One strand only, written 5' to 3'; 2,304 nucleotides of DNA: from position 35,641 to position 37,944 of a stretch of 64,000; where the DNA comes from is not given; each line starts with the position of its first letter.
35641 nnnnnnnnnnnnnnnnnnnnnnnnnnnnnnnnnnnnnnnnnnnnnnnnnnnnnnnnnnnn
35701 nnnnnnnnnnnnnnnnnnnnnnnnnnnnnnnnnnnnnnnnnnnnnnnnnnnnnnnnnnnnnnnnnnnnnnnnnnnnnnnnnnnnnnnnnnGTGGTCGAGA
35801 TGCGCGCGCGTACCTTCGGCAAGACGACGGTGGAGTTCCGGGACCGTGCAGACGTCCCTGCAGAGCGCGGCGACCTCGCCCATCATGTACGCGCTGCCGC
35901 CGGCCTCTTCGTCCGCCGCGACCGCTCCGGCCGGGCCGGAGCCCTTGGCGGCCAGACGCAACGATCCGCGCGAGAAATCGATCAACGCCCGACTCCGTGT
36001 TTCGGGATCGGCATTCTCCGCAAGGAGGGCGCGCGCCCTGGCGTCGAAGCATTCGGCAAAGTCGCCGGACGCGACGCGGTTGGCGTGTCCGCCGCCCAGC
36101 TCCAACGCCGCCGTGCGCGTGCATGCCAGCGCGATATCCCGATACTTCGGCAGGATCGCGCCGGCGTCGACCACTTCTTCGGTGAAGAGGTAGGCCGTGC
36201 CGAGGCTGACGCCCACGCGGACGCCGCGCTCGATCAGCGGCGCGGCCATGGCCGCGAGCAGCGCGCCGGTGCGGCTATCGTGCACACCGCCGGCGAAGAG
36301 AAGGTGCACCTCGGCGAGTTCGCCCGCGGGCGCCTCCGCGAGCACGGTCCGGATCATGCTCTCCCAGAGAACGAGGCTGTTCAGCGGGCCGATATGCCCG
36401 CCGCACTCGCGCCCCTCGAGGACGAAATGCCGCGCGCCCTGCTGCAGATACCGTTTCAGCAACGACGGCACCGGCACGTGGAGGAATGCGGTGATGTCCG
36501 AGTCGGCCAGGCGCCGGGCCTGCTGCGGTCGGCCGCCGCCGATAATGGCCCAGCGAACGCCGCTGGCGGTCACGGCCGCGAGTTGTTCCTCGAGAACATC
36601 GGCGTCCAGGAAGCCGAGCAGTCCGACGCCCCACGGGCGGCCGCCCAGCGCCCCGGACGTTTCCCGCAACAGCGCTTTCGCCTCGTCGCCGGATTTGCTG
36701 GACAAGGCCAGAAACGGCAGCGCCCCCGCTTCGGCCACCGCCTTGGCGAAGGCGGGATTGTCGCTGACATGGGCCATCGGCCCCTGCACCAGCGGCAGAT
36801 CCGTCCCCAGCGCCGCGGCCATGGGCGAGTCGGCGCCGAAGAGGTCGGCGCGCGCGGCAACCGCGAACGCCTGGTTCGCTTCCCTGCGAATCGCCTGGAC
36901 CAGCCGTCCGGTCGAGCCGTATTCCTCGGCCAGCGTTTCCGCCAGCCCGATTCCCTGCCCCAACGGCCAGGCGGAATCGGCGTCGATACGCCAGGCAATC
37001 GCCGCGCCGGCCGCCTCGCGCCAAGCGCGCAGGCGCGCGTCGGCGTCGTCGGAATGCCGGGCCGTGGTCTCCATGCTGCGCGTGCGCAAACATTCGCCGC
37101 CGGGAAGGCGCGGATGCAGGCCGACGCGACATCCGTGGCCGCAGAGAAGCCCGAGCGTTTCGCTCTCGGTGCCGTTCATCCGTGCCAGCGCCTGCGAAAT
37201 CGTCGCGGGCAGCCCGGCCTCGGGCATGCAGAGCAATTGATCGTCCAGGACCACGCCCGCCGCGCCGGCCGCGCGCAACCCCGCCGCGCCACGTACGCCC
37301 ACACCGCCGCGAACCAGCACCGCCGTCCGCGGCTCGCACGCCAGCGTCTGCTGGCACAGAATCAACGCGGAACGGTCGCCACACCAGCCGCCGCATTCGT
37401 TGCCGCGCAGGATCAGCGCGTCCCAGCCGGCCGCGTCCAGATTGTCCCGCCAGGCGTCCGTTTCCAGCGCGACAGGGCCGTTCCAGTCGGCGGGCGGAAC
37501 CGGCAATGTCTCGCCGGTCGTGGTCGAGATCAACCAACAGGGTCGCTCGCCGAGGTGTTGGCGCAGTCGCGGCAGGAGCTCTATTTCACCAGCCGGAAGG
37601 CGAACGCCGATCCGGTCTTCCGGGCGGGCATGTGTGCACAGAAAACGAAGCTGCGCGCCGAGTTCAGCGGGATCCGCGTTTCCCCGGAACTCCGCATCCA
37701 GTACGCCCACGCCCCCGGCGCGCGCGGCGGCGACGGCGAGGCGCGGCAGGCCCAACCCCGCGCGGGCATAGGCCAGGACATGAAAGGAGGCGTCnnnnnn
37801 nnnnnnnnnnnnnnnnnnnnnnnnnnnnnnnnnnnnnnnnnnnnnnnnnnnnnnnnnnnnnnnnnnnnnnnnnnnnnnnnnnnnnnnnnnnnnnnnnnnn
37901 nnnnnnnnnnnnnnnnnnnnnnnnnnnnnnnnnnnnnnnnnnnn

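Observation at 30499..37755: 2418-aa synthase fusing a PfaD-type (FMN/NMO-like) enoyl reductase N-terminally to KS-AT-ACP-ACP-KR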

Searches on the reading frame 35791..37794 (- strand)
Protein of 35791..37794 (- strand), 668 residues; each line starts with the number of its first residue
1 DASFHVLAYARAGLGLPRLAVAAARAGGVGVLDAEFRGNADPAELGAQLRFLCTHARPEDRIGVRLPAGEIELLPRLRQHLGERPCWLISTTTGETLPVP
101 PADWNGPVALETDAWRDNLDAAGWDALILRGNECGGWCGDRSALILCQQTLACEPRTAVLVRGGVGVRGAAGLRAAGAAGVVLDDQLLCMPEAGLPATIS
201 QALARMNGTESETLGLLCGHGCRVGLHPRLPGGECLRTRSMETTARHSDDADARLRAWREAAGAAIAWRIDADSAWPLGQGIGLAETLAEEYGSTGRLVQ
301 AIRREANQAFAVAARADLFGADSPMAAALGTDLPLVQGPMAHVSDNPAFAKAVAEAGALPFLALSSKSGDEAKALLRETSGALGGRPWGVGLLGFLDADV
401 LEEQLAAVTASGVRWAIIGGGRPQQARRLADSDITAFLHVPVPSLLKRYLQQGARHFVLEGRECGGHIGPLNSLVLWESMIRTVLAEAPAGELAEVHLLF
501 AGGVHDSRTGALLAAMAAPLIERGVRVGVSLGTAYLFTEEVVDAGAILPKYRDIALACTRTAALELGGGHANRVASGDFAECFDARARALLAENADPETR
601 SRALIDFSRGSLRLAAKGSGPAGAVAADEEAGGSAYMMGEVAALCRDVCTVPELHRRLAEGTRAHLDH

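Call 42: find_related_loci(query=A1, collection=genome_contigs, flank=10000)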
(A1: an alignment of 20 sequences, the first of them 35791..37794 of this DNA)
Query A1 (668 aa) in genome_contigs; peptide patterns used: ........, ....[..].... (x = any residue, [..] = any of these).
600 stretches matched a pattern (row limit reached: there are more); 581 encode a relative of the query (tblastn E <= 1e-3); the best 80 are kept; 80 distinct loci.
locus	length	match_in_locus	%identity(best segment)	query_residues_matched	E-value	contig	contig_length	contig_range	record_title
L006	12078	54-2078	43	2-663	2e-151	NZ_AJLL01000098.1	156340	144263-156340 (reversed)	Fischerella thermalis PCC 7521 contig00099, whole genome shotgun sequence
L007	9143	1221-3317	41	3-662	6e-144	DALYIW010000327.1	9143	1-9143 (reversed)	MAG TPA_asm: Coleofasciculaceae cyanobacterium CTOTU46601 NODE_616_length_9143_cov_3.628301, whole genome shotgun sequen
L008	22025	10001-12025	42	2-663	7e-144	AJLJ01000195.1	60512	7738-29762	Fischerella muscicola SAG 1427-1 = PCC 73103 contig00203, whole genome shotgun sequence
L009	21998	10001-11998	42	4-659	1e-143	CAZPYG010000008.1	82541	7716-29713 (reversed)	MAG TPA_asm: uncultured bacterium isolate SRP332253_co2_75 genome assembly, contig: NODE_213_length_82541_cov_6.521713,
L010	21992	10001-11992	42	4-666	2e-136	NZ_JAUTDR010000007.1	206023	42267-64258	Haliea sp. E1-2-M8 Scaffold7, whole genome shotgun sequence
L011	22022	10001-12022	39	3-663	9e-136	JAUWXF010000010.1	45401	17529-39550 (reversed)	MAG: Desulfobacterales bacterium isolate CSMAG_2677 CSMAG_2677_k127_4388918_length_45401_cov_974.7831, whole genome shot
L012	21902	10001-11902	44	31-661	2e-135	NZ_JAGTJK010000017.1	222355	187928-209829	Polyangium jinanense strain SDU13 Scaffold17, whole genome shotgun sequence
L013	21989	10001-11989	42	4-668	9e-135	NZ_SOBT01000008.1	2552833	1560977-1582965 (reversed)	Panacagrimonas perspica strain DSM 26377 Ga0244566_101, whole genome shotgun sequence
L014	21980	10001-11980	41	19-667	2e-133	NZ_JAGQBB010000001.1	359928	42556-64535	Synechococcus sp. Tobar12-5m-g Tobar-12-5m-g-C1, whole genome shotgun sequence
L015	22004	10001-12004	42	2-668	2e-132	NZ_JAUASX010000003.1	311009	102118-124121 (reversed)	Solimonas sp. SE-A11 contig3, whole genome shotgun sequence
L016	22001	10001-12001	42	1-667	5e-132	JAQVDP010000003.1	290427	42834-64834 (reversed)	MAG: Nevskiales bacterium isolate STE_114 NODE_24_length_290427_cov_22.051867_Sandtown_E, whole genome shotgun sequence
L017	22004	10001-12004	42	2-668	9e-132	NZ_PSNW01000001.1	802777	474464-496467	Solimonas fluminis strain HR-BB HR-BB_1, whole genome shotgun sequence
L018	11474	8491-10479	43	3-666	4e-131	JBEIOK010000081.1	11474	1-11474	MAG: Nevskiaceae bacterium isolate Sample-106-S6-bin-115 Sample_106_S6-bin_115-k141_335489, whole genome shotgun sequenc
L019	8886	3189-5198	41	3-659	3e-129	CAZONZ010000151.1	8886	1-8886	MAG TPA_asm: uncultured bacterium isolate SRP128890_co1_79 genome assembly, contig: NODE_11157_length_8886_cov_12.612841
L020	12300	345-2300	40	19-666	7e-129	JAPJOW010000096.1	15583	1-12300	MAG: Aliterella sp. RAGGC_92 NODE_1410_length_15583_cov_10.148184, whole genome shotgun sequence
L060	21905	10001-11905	33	4-668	8e-112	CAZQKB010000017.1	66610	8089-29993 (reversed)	MAG TPA_asm: uncultured Mesohalobacter sp. isolate binchicken_co405_333 genome assembly, contig: NODE_538_length_66610_c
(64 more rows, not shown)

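Call 43: predict_structure(alignment_id=A1)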
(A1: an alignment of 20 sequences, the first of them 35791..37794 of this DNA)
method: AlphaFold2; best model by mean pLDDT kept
length: 668 residues; sequences in the alignment: 20
mean_pLDDT: 90.4   pTM: 0.92
mean pLDDT of the five models: 90.4, 89.7, 88.7, 88.1, 86.7
residues with pLDDT >= 90: 485; 70-90: 146; 50-70: 24; < 50: 13
segments of 3 or more residues with pLDDT < 50: 614-625
pLDDT, mean of each block of 10 residues (from residue 1): 85 93 98 88 92 96 93 89 94 79 91 81 89 92 92 92 96 96 97 95 94 93 94 96 94 95 93 94 97 98 94 93 96 92 87 97 92 97 96 92 96 94 94 96 94 95 72 93 94 96 90 97 96 90 86 86 80 86 93 92 83 48 50 72 87 95 92
secondary structure, 60 per line:
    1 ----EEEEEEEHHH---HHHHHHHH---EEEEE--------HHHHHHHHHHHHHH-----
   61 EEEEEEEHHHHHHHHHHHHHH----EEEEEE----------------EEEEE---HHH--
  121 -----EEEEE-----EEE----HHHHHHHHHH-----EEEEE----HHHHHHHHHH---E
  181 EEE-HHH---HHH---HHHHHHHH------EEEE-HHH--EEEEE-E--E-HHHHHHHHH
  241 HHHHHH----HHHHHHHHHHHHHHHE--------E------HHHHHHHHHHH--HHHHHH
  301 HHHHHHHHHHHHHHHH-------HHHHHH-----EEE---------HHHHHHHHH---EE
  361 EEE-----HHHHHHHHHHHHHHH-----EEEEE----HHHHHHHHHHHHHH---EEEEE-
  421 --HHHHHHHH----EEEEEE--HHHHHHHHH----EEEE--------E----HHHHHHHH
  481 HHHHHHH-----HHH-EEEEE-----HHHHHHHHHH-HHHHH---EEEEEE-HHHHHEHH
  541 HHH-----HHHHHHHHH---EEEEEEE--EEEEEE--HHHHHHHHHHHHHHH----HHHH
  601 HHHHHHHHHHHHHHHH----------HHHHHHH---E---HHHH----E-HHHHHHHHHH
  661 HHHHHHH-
elements in order: E5-11 H18-25 E29-33 H42-55 E61-67 H68-81 E86-91 E108-112 E126-130 E136-138 H143-152 E158-162 H167-176 E180-183 H197-204 E211-214 E221-225 H232-246 H251-265 H282-292 H295-316 H324-329 E335-337 H347-355 E359-363 H369-383 E389-393 H398-411 E415-419 H423-430 E435-440 H443-451 E456-459 H473-487 E497-501 H507-516 H518-522 E526-531 H533-537 H539-543 H549-557 E561-567 E570-575 H578-592 H597-616 H627-633 H641-644 H651-667

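Call 46: fold_search(model_id=the predicted structure, library=pdb)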
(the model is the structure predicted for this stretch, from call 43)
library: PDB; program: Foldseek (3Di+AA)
matches with E <= 10: 1441; with E <= 0.001: 179
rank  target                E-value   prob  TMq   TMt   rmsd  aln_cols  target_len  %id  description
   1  2z6i_B                1.4e-17  1.00  0.42  0.84   3.2       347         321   23  Crystal Structure of S. pneumoniae Enoyl-Acyl Carrier Protein Reductase (FabK) (released 2008-04-01)
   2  2z6i_A                6.1e-17  1.00  0.42  0.84   3.1       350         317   23  Crystal Structure of S. pneumoniae Enoyl-Acyl Carrier Protein Reductase (FabK) (released 2008-04-01)
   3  9pl0_E                6.4e-17  1.00  0.42  0.85   3.1       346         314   25  The structure of the Fusobacterium nucleatum Enoyl-Acyl Carrier Protein Reductase (FabK) bound to an inhibitor (released 2026-01-28)
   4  7l00_C                7.2e-17  1.00  0.42  0.85   3.2       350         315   23  Crystal Structure of C. difficile Enoyl-Acyl Carrier Protein Reductase (FabK) in Complex with an Inhibitor (released 2021-12-22)
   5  7l00_B                1.0e-16  1.00  0.41  0.84   3.2       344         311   23  Crystal Structure of C. difficile Enoyl-Acyl Carrier Protein Reductase (FabK) in Complex with an Inhibitor (released 2021-12-22)
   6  9pl0_B                1.4e-16  1.00  0.42  0.84   3.1       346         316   25  The structure of the Fusobacterium nucleatum Enoyl-Acyl Carrier Protein Reductase (FabK) bound to an inhibitor (released 2026-01-28)
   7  9pl0_A                2.1e-16  1.00  0.42  0.84   3.2       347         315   24  The structure of the Fusobacterium nucleatum Enoyl-Acyl Carrier Protein Reductase (FabK) bound to an inhibitor (released 2026-01-28)
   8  3bo9_A                2.5e-16  1.00  0.42  0.85   3.0       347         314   22  Crystal structure of putative nitroalkan dioxygenase (TM0800) from Thermotoga maritima at 2.71 A resolution (released 2007-12-25)
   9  7l00_A                1.6e-15  1.00  0.41  0.85   3.2       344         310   23  Crystal Structure of C. difficile Enoyl-Acyl Carrier Protein Reductase (FabK) in Complex with an Inhibitor (released 2021-12-22)
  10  2z6j_A                2.2e-15  1.00  0.40  0.82   3.4       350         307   23  Crystal Structure of S. pneumoniae Enoyl-Acyl Carrier Protein Reductase (FabK) in Complex with an Inhibitor (released 2008-04-01)
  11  5gvj_B                2.5e-15  1.00  0.40  0.85   3.1       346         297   21  Structure of FabK (M276A) mutant from Thermotoga maritima (released 2017-04-26)
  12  5gvh                  6.0e-15  1.00  0.41  0.84   3.2       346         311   21  Structure of FabK from Thermotoga maritima (released 2017-06-07)
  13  2z6j_B                6.3e-15  1.00  0.40  0.83   3.5       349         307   22  Crystal Structure of S. pneumoniae Enoyl-Acyl Carrier Protein Reductase (FabK) in Complex with an Inhibitor (released 2008-04-01)
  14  4iql_A                2.9e-14  1.00  0.41  0.84   3.1       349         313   19  Crystal Structure of Porphyromonas gingivalis Enoyl-ACP Reductase II (FabK) with cofactors NADPH and FMN (released 2014-01-29)
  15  5gvj_A                3.9e-14  1.00  0.38  0.83   3.2       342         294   21  Structure of FabK (M276A) mutant from Thermotoga maritima (released 2017-04-26)
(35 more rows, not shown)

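Call 59: search_protein_families(library=pfam, proteins=[L060:3565-6120:+, L060:6149-6457:+, L060:6458-7210:+, L060:7226-7951:+, L060:7944-8825:+, L060:8842-10005:+, L060:16951-18009:+, L060:18024-18650:+, L060:18647-19711:+, L060:19721-20869:+], max_evalue=0.001)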
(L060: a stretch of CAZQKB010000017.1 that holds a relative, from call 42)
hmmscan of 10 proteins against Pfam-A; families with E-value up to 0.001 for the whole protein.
L060:3565-6120:+ (851 aa): 2 families
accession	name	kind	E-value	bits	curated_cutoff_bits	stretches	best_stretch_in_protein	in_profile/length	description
PF00698.26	Acyl_transf_1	-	3e-05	24.1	32.7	1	183-389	82-280/319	Acyl transferase domain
PF21089.3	PKS_DH_N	-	0.00024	21.4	27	0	507-583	11-86/103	Polyketide synthase dehydratase domain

L060:6149-6457:+ (102 aa): 0 families

L060:6458-7210:+ (250 aa): 1 family
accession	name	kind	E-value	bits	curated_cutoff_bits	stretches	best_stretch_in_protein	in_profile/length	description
PF04794.17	YdjC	-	1.4e-56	192.7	29.7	1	4-241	2-265/266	YdjC-like protein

L060:7226-7951:+ (241 aa): 1 family
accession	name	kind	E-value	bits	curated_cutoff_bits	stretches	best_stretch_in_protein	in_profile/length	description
PF25342.1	GT_PLOD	-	9.3e-18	64.7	27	1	57-227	16-190/246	PLOD GT domain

L060:7944-8825:+ (293 aa): 1 family
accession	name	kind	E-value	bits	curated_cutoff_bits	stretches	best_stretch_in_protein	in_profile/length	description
PF24793.1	GINT1_N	-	6.5e-73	245.8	27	1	10-281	8-303/304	Glucosamine inositolphosphorylceramide transferase 1, N-terminal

L060:8842-10005:+ (387 aa): 5 families
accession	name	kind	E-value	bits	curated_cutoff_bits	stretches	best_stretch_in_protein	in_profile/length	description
PF00534.26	Glycos_transf_1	-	3.4e-24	85.7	26.4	1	191-349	12-169/172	Glycosyl transferases group 1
PF13692.12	Glyco_trans_1_4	-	7.4e-24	85.1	27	1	196-338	3-142/142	Glycosyl transferases group 1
PF20706.3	GT4-conflict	-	1e-07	31.7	26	1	227-344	234-363/385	Family 4 Glycosyltransferase in conflict systems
PF13439.12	Glyco_transf_4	-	3.7e-06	27.5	28.5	1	19-181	1-168/170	Glycosyltransferase Family 4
PF13477.12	Glyco_trans_4_2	-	0.00081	20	23.4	0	27-153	14-137/139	Glycosyl transferase 4-like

L060:16951-18009:+ (352 aa): 1 family
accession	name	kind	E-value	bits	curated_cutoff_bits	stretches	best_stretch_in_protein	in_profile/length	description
PF05721.19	PhyH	-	2.3e-29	103.6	22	1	102-296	8-212/213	Phytanoyl-CoA dioxygenase (PhyH)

L060:18024-18650:+ (208 aa): 2 families
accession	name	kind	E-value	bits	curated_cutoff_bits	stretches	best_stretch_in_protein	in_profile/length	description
PF00753.33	Lactamase_B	-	5.6e-25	88.9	22.7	1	10-189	2-196/196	Metallo-beta-lactamase superfamily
PF12706.13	Lactamase_B_2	-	4.7e-05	23.5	27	1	28-78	3-61/200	Beta-lactamase superfamily domain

L060:18647-19711:+ (354 aa): 6 families
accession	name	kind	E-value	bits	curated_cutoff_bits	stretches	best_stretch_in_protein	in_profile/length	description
PF13692.12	Glyco_trans_1_4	-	3.5e-20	73.1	27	1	205-310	19-134/142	Glycosyl transferases group 1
PF00534.26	Glycos_transf_1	-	4.2e-19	69.2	26.4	1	217-322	49-162/172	Glycosyl transferases group 1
PF13439.12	Glyco_transf_4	-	4.3e-13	50.1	28.5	1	13-166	1-168/170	Glycosyltransferase Family 4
PF13477.12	Glyco_trans_4_2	-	1.7e-07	31.9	23.4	1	18-139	11-136/139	Glycosyl transferase 4-like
PF13579.12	Glyco_trans_4_4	-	3e-07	31.3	29.7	1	14-155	1-147/158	Glycosyl transferase 4-like domain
PF20706.3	GT4-conflict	-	6.1e-06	25.9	26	1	233-295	259-322/385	Family 4 Glycosyltransferase in conflict systems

L060:19721-20869:+ (382 aa): 1 family
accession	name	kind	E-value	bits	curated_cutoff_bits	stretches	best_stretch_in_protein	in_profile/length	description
PF04101.22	Glyco_tran_28_C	-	2.8e-10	40.9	22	1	219-362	6-146/166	Glycosyltransferase family 28 C-terminal domain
